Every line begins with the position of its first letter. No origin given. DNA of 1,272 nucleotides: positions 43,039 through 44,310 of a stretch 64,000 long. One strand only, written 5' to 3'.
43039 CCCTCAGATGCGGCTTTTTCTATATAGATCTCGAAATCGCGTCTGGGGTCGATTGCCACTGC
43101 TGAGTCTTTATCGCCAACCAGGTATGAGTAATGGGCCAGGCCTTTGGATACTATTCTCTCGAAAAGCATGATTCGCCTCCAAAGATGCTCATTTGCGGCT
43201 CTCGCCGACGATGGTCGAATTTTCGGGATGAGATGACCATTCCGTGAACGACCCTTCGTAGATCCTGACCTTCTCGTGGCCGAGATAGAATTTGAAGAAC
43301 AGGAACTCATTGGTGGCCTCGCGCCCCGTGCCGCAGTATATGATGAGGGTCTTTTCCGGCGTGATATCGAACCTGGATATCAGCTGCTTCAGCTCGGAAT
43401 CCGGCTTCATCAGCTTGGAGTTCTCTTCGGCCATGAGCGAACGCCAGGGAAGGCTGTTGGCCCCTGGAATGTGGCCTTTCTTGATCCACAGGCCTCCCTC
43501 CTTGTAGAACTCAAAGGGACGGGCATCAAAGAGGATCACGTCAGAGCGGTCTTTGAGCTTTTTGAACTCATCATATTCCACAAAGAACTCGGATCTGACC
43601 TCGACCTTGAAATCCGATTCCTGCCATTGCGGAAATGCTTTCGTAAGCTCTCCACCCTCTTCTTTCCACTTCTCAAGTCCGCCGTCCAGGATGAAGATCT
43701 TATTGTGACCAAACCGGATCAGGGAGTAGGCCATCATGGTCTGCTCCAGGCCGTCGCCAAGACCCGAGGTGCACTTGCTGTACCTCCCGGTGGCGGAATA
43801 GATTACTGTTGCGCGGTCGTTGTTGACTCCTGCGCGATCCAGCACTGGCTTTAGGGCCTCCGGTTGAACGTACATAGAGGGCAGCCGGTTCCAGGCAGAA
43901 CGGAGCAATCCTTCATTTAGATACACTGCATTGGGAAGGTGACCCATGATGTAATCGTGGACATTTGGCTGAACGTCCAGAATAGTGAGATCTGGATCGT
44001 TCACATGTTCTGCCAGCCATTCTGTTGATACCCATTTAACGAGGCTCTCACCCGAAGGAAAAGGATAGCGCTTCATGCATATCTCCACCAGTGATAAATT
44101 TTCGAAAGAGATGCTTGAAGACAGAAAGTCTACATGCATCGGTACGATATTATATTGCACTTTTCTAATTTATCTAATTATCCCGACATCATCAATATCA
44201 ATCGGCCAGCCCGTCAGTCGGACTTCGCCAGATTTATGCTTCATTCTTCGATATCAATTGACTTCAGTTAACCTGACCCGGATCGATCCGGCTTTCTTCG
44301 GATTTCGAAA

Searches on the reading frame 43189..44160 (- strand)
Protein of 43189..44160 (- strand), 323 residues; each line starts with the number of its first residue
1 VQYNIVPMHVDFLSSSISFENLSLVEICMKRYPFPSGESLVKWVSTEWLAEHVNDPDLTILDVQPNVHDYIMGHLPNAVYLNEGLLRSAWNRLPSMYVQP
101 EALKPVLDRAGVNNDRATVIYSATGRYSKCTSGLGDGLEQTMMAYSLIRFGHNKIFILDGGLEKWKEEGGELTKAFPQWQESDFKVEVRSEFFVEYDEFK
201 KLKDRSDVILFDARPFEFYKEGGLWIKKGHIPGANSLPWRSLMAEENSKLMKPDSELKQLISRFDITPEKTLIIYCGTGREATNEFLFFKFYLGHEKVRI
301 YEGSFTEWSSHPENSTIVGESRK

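Call 52: search_protein_families(library=pfam, proteins=[window:43189-44160:-], max_evalue=0.00001)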
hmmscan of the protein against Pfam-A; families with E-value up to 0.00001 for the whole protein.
window:43189-44160:- (323 aa): 1 family
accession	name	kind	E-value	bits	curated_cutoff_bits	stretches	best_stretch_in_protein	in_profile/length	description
PF00581.25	Rhodanese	-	6.7e-33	113.6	22.2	2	197-310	3-101/102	Rhodanese-like domain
